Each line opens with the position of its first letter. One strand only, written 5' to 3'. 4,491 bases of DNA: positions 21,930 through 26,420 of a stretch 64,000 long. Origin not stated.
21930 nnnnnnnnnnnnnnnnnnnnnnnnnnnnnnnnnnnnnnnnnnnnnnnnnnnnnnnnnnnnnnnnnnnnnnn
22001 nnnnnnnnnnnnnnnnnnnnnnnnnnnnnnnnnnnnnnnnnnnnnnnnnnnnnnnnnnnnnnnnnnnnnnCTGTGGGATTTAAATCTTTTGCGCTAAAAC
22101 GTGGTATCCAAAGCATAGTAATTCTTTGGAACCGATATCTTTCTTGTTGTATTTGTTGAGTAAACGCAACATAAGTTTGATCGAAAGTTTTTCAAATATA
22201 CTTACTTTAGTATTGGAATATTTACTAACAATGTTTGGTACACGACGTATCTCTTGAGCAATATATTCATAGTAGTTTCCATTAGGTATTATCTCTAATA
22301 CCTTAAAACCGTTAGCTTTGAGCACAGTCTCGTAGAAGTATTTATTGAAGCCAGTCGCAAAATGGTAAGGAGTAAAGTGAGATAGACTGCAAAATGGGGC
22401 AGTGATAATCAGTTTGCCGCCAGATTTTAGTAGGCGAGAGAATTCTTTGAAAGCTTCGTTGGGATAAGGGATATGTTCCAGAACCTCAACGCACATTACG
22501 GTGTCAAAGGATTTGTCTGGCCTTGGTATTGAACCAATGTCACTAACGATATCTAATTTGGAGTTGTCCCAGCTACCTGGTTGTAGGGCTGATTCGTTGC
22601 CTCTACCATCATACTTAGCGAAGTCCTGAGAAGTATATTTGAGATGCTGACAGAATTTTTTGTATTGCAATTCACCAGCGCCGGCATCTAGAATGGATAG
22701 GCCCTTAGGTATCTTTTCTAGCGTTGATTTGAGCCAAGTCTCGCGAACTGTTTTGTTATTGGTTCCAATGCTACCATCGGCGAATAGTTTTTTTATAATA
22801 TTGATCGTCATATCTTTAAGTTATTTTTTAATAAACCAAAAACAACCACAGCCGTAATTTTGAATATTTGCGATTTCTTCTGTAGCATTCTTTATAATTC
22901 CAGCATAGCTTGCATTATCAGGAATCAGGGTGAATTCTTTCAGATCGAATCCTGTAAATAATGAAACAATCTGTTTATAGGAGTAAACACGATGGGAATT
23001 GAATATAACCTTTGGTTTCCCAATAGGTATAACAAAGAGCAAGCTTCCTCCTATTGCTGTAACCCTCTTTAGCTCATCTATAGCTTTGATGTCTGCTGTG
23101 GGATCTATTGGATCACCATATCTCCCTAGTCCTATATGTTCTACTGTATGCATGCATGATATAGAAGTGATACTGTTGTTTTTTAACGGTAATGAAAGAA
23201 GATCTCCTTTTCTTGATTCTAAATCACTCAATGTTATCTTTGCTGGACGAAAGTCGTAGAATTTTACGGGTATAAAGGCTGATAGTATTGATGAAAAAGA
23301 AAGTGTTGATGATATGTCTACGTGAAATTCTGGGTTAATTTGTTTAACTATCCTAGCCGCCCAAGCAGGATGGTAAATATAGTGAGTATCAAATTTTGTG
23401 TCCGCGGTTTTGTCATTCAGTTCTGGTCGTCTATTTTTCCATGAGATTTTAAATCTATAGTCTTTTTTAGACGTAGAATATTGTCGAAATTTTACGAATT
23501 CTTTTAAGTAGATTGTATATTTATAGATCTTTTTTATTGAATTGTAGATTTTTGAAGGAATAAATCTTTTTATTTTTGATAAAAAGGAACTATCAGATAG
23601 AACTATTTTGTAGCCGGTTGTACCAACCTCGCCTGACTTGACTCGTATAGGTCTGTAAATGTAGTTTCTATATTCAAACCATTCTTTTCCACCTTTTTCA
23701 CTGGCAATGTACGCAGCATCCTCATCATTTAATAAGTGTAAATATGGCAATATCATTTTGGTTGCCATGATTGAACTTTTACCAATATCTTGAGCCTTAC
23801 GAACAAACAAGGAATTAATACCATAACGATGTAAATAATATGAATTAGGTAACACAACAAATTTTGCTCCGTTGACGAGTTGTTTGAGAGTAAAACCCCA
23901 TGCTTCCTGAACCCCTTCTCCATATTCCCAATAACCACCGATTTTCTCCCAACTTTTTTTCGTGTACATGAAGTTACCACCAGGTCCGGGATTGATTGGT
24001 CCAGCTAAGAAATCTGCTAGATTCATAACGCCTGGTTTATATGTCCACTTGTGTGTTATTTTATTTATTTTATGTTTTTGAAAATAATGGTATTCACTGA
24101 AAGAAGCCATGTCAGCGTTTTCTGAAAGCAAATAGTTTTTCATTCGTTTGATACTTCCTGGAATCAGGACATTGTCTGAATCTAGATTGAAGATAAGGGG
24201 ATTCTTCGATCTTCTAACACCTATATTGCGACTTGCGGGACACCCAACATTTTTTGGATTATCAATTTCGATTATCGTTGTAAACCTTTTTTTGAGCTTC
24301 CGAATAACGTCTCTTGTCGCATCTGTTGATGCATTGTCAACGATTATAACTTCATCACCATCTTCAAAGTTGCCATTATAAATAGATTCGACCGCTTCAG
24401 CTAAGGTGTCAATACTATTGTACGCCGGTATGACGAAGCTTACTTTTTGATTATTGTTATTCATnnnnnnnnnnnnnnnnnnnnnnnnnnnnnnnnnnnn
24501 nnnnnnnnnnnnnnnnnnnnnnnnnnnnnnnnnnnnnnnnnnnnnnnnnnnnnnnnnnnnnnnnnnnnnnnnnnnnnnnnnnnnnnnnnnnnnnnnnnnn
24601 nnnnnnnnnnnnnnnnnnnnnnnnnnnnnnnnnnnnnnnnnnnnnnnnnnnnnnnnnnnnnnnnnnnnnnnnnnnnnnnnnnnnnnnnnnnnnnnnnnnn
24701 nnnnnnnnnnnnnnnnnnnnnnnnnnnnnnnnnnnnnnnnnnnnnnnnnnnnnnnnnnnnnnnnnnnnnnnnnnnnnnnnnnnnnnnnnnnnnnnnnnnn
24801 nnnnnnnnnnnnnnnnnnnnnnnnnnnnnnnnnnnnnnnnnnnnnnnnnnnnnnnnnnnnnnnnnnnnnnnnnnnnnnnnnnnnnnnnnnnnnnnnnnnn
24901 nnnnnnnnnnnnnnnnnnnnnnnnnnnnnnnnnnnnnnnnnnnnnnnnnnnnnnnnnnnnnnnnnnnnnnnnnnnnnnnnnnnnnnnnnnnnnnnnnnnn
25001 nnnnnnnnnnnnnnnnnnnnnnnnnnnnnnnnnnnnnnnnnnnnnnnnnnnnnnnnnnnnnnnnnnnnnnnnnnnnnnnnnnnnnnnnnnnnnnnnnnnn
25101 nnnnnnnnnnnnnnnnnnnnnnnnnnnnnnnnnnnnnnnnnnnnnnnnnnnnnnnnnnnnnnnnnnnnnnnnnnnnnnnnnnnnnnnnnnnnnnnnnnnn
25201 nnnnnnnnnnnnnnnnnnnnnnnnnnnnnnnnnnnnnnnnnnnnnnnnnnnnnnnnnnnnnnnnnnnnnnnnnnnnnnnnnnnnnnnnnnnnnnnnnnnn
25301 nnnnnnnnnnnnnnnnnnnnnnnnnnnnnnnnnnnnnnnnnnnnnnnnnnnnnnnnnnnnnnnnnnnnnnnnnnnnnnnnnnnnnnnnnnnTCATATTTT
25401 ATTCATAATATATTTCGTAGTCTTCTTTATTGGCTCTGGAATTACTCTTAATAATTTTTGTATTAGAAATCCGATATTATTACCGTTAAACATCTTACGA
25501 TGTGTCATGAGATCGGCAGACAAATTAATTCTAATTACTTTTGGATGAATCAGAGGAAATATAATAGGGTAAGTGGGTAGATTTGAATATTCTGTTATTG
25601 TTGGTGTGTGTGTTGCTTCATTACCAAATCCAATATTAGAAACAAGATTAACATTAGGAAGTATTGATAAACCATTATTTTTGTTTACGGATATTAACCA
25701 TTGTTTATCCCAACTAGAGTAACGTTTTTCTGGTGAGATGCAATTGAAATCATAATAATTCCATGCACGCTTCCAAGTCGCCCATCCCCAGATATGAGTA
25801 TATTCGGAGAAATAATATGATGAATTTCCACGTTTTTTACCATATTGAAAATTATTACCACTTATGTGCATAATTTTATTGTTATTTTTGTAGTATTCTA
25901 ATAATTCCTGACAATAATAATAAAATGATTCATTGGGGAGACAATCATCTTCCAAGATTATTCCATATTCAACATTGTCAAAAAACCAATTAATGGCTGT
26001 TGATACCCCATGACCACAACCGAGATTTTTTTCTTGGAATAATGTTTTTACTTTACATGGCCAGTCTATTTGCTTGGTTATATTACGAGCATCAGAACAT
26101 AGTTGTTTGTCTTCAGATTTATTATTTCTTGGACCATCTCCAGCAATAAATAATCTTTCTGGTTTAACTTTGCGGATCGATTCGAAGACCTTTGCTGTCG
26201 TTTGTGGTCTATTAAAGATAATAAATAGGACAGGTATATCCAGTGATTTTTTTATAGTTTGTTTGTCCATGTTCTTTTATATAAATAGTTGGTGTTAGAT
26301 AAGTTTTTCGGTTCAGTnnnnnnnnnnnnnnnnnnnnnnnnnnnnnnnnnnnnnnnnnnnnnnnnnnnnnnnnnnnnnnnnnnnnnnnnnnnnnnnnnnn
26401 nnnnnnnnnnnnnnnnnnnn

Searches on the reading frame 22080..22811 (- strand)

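Call 11: search_protein_families(library=pfam, proteins=[window:22080-22811:-], max_evalue=0.001)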
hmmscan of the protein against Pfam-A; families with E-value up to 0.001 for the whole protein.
window:22080-22811:- (243 aa): 6 families
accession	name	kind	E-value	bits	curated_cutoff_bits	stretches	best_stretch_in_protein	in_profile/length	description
PF08241.18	Methyltransf_11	-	5.2e-13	49.9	21.2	1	88-136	47-95/95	Methyltransferase domain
PF13489.12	Methyltransf_23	-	2.1e-11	44.3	27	1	27-140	13-120/164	Methyltransferase domain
PF13847.12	Methyltransf_31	-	1.5e-08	34.9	27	1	88-161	59-130/145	Methyltransferase domain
PF08242.18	Methyltransf_12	-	8.7e-08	33.2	30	1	74-134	41-98/98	Methyltransferase domain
PF13649.12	Methyltransf_25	-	4.5e-07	30.9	27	1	88-132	51-97/97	Methyltransferase domain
PF01209.24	Ubie_methyltran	-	0.00036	20.4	20.1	1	93-193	108-200/233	ubiE/COQ5 methyltransferase family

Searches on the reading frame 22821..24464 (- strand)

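Call 11: search_protein_families(library=pfam, proteins=[window:22821-24464:-], max_evalue=0.001)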
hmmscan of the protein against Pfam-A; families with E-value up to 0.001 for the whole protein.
window:22821-24464:- (547 aa): 4 families
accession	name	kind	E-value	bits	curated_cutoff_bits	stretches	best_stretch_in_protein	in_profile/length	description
PF00535.33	Glycos_transf_2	-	5.9e-28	98.3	23.3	1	9-175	1-167/168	Glycosyl transferase family 2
PF03269.20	DUF268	-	7.4e-16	58.9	25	1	435-508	66-139/176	Caenorhabditis protein of unknown function, DUF268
PF13641.12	Glyco_tranf_2_3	-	6.9e-11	43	27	1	7-123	2-122/230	Glycosyltransferase like family 2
PF10111.15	Glyco_tranf_2_2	-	8.5e-07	29.2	27.3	1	9-194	1-198/276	Glycosyltransferase like family 2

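Call 65: search_protein_families(library=ncbifam, proteins=[window:22821-24464:-], max_evalue=0.00001)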
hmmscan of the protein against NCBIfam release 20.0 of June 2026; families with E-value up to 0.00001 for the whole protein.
window:22821-24464:- (547 aa): 14 families
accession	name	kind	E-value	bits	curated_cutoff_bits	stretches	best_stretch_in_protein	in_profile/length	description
NF047683.1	TeichurnBiosyTuaG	equivalog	5.7e-18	65.5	400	1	1-132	1-130/252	teichuronic acid biosynthesis protein TuaG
NF007482.0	PRK10073.1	equivalog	5.7e-14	51.8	423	1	1-132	1-131/334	glycosyltransferase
TIGR03937.1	PgaC_IcaA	equivalog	1.8e-13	50.3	422.3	1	3-115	42-153/407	poly-beta-1,6-N-acetyl-D-glucosamine synthase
NF041875.1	EPS_EpsD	equivalog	9.4e-13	48.2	370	1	8-108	1-100/325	exopolysaccharide biosynthesis glycosyltransferase EpsD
TIGR03111.1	glyc2_xrt_Gpos1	hypoth_equivalog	1.5e-11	43.8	363.95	1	6-140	49-183/439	TIGR03111 family XrtG-associated glycosyltransferase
NF053739.1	GlytfEpsEBac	equivalog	6.2e-11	41.8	450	1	7-112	2-107/265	glycosyltransferase EpsE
NF050050.1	ProtGlycPglI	equivalog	1.6e-10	40.8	500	1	7-108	3-104/306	GalNAc(5)-diNAcBac-PP-undecaprenol beta-1,3-glucosyltransferase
TIGR03965.1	mycofact_glyco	equivalog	5.1e-10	38.8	280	1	4-108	72-175/467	mycofactocin biosynthesis glycosyltransferase MftF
NF038302.1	EPS_HpsE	equivalog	7.6e-09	35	300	1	8-106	3-105/307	hormogonium polysaccharide biosynthesis glycosyltransferase HpsE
TIGR04242.1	nodulat_NodC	equivalog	1.7e-07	30.5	550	1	6-110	48-154/395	chitooligosaccharide synthase NodC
NF038299.1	EPS_HpsN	equivalog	2.5e-07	30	425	1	7-112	2-107/317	hormogonium polysaccharide biosynthesis glycosyltransferase HpsN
TIGR04283.1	glyco_like_mftF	equivalog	3.9e-07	29.9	182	1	8-123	1-108/221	TIGR04283 family arsenosugar biosynthesis glycosyltransferase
NF010496.0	PRK13915.1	equivalog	1.2e-06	27.8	262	1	4-54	29-81/307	glucosyl-3-phosphoglycerate synthase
NF045692.1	OglycostaseCruG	equivalog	2.1e-06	26.9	600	1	6-124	41-164/386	2'-O-glycosyltransferase CruG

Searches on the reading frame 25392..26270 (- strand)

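Call 11: search_protein_families(library=pfam, proteins=[window:25392-26270:-], max_evalue=0.001)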
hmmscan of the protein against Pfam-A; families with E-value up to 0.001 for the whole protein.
window:25392-26270:- (292 aa): 1 family
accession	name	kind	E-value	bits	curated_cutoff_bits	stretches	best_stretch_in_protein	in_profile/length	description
PF00535.33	Glycos_transf_2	-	0.00025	21.4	23.3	1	16-163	4-147/168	Glycosyl transferase family 2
